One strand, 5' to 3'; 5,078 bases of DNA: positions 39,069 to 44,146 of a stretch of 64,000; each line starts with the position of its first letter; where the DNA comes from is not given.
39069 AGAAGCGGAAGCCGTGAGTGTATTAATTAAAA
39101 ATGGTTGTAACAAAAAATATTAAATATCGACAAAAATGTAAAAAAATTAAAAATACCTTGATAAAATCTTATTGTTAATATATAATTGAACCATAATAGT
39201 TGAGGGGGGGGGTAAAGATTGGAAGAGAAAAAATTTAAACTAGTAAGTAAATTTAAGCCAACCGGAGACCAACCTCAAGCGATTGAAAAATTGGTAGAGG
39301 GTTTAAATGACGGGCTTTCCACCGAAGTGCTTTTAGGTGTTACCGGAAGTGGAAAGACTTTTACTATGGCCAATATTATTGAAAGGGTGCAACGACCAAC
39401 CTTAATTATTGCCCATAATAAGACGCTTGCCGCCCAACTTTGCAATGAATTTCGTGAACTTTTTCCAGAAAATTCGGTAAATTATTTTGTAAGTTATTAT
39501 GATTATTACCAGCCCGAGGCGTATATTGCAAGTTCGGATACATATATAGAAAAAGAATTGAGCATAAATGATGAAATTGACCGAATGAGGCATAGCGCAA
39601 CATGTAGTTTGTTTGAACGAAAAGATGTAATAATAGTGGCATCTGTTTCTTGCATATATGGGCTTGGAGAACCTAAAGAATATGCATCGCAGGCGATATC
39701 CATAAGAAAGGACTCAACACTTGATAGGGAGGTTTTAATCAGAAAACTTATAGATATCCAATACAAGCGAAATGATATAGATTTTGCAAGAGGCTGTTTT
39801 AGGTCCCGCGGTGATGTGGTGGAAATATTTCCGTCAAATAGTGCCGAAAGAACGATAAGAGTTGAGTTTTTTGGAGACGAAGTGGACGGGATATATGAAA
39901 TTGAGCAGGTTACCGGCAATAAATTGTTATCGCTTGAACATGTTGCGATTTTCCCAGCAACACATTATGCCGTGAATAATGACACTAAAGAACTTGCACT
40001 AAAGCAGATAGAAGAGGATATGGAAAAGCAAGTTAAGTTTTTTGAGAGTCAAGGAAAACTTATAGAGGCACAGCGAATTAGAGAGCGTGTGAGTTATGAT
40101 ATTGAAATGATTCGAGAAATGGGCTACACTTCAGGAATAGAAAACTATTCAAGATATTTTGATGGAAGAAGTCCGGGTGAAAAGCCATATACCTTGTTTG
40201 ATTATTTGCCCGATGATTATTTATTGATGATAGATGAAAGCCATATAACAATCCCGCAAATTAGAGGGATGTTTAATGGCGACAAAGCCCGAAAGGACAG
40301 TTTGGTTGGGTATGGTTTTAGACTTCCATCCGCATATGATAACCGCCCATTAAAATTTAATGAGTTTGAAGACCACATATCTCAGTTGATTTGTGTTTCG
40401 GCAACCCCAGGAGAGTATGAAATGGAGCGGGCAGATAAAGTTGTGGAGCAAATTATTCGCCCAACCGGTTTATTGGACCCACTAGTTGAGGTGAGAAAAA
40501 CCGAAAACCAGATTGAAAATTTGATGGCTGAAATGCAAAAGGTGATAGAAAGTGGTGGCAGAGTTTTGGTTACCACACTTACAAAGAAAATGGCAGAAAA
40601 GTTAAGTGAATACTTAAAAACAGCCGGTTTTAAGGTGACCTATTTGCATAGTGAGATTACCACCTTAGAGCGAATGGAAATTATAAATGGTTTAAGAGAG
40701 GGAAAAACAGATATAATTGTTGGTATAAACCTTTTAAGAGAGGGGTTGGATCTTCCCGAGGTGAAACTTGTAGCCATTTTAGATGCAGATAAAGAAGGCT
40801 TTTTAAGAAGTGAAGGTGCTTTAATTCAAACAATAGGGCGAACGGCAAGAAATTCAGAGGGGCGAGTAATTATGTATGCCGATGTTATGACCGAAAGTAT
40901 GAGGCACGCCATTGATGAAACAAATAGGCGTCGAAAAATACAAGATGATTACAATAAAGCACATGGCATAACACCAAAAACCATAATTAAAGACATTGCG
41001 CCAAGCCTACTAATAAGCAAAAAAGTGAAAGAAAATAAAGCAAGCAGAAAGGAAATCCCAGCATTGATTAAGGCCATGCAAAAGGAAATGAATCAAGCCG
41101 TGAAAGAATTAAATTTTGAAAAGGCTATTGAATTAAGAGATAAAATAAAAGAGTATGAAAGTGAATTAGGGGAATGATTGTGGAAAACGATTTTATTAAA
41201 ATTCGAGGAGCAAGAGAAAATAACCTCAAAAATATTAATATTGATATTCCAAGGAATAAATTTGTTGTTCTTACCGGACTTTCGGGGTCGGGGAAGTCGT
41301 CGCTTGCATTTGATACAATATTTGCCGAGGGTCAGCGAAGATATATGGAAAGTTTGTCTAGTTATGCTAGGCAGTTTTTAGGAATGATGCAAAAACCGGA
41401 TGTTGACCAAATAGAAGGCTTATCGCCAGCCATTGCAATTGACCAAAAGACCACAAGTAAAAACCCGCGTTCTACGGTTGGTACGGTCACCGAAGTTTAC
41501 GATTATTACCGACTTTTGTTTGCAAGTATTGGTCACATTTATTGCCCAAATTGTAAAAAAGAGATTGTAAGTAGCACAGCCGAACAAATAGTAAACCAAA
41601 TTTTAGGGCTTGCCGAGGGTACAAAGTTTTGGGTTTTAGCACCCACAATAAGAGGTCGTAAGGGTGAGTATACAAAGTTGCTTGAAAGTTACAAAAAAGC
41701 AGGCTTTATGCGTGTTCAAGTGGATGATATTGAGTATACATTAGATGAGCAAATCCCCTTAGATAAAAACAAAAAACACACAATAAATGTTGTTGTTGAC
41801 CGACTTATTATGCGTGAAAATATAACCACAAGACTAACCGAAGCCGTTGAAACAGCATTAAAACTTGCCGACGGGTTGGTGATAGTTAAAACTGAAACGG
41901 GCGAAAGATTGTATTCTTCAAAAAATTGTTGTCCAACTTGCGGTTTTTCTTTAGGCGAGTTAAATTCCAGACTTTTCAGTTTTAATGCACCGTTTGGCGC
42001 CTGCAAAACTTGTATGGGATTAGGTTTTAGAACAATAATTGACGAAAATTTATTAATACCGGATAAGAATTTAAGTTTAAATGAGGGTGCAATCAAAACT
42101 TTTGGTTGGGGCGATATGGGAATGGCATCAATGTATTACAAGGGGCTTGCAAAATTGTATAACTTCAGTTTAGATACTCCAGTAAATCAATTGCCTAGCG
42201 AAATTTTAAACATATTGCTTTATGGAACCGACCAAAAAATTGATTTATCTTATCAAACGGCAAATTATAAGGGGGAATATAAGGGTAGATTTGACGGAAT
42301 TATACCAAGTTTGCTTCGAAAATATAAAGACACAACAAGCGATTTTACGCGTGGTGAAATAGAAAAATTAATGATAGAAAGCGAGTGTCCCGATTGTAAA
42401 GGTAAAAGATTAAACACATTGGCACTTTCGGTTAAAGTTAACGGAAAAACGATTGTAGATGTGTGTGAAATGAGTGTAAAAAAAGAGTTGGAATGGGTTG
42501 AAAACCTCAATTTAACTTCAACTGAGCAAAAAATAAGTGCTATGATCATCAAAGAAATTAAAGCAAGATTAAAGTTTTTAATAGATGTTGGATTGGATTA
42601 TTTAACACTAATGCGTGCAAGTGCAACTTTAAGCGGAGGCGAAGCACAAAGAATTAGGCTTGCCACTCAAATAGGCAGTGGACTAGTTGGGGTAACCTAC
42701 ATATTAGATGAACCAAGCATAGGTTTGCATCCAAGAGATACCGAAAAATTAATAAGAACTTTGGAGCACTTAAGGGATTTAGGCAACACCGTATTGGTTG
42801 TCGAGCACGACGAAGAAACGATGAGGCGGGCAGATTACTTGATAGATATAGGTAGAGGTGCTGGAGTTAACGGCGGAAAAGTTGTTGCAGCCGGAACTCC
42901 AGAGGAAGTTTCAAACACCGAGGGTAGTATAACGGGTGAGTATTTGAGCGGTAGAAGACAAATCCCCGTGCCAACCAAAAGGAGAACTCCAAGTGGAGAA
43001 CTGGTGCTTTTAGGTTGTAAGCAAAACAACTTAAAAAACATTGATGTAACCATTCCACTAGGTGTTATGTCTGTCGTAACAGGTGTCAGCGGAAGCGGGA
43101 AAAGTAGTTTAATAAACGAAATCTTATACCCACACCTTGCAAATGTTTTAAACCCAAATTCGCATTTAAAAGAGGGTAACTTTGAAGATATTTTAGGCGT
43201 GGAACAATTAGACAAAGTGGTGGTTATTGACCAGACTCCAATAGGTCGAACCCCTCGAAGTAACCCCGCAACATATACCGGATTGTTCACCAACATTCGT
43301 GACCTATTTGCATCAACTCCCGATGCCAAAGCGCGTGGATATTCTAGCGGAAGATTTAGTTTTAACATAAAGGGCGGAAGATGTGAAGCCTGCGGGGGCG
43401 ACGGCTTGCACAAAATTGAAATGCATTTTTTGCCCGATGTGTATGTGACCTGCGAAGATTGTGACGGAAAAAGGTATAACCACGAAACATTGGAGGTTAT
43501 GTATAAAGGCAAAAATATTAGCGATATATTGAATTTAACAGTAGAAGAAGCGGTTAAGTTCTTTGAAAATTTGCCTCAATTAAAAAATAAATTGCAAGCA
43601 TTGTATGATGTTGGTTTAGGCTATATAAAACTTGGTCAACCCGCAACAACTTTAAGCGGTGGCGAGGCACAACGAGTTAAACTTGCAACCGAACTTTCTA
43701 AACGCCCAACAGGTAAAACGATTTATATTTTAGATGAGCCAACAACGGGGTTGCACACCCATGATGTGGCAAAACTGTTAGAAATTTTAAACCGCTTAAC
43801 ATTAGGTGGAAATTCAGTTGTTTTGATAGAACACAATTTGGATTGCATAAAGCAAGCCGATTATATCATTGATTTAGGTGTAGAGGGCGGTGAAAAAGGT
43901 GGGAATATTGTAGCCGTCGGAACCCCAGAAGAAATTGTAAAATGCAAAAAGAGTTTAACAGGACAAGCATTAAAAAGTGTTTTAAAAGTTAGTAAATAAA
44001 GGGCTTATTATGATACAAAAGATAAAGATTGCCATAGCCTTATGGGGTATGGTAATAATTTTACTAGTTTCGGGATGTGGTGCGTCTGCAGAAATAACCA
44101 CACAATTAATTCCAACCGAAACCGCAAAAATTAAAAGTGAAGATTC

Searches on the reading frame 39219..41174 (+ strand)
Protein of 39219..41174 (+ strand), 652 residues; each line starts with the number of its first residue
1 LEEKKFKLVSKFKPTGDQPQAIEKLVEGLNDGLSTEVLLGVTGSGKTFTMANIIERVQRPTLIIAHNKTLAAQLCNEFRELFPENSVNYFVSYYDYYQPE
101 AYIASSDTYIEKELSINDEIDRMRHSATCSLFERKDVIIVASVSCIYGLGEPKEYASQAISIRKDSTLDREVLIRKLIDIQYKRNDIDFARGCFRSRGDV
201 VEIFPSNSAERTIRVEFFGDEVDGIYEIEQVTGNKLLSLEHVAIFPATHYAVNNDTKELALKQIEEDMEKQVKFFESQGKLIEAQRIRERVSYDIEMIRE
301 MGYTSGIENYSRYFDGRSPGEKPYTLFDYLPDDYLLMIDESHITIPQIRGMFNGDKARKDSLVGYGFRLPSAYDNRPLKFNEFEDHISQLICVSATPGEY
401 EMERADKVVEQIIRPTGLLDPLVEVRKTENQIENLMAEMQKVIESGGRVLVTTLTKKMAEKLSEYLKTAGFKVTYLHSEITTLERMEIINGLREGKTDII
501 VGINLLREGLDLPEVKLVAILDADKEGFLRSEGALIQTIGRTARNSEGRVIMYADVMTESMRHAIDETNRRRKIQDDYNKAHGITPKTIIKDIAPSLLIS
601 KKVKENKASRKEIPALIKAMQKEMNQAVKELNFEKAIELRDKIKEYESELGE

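Call 60: search_protein_families(library=pfam, proteins=[window:39219-41174:+], max_evalue=0.00001)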
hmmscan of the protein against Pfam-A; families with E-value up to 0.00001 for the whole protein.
window:39219-41174:+ (652 aa): 6 families
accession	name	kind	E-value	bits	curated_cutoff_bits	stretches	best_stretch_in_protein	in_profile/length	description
PF17757.6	UvrB_inter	-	8.6e-32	109.6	22.9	1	160-250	1-91/91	UvrB interaction domain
PF12344.14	UvrB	-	2.5e-23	82.1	27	1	552-593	1-42/43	Ultra-violet resistance protein B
PF00271.37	Helicase_C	-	8.8e-22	77.9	23.5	1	439-545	6-109/110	Helicase conserved C-terminal domain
PF04851.21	ResIII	-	1.3e-12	48.3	22.5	1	12-88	2-83/164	Type III restriction enzyme, res subunit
PF02151.25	UVR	-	2.6e-09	37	21.5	1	616-648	3-35/36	UvrB/uvrC motif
PF00270.35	DEAD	-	2.8e-07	30.9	26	0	17-86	3-73/167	DEAD/DEAH box helicase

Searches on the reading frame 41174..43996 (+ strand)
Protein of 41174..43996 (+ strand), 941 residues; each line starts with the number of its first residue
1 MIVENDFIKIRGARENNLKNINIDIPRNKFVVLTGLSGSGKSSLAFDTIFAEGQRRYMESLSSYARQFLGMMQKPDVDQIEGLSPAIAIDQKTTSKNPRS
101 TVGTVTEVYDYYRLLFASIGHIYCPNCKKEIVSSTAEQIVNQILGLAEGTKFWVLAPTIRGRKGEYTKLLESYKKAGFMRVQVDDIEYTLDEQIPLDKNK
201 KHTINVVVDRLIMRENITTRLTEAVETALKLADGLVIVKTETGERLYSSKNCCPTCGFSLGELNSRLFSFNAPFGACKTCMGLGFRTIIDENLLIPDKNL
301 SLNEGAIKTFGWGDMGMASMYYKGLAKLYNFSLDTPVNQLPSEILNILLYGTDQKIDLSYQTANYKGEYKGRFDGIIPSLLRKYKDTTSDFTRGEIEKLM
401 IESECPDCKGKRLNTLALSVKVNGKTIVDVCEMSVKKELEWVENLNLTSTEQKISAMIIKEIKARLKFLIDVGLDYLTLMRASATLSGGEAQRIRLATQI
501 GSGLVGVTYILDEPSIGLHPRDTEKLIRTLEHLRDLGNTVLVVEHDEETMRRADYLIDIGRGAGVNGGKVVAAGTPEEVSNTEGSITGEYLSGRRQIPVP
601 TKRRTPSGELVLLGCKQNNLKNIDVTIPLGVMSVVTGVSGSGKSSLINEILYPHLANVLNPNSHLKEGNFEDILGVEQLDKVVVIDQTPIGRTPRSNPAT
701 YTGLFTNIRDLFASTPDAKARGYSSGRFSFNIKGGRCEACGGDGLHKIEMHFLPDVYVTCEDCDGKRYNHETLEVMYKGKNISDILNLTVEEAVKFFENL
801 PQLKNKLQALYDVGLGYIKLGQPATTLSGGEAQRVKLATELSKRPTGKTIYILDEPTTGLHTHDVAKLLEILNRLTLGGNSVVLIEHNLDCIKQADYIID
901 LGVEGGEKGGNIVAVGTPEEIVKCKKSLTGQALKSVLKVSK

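Call 60: search_protein_families(library=pfam, proteins=[window:41174-43996:+], max_evalue=0.00001)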
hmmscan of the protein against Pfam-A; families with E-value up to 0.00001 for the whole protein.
window:41174-43996:+ (941 aa): 9 families
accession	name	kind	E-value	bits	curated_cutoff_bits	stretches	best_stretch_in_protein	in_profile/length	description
PF17760.6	UvrA_inter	-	6.1e-38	129.5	23.3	1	135-241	2-108/109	UvrA interaction domain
PF17755.6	UvrA_DNA-bind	-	6.1e-31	107.4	23.2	1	290-398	1-110/110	UvrA DNA-binding domain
PF00005.33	ABC_tran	-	2.2e-20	74.1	25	0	778-858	64-137/137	ABC transporter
PF13304.12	AAA_21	-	1e-11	45.9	27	0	824-884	235-295/304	AAA domain, putative AbiEii toxin, Type IV TA system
PF02463.25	SMC_N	-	7e-11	42.4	40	0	624-899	17-209/220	RecF/RecN/SMC N terminal domain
PF20703.3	nSTAND1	-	6.7e-08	33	27.1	0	14-86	19-87/379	Novel STAND NTPase 1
PF13555.12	AAA_29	-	1.8e-07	31.2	27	0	630-656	23-51/61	P-loop containing region of AAA domain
PF13191.12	AAA_16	-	9.7e-07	29.9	32.6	0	27-72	23-73/167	AAA ATPase domain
PF03193.22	RsgA_GTPase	-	1.2e-06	28.9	30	0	619-657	96-133/174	RsgA GTPase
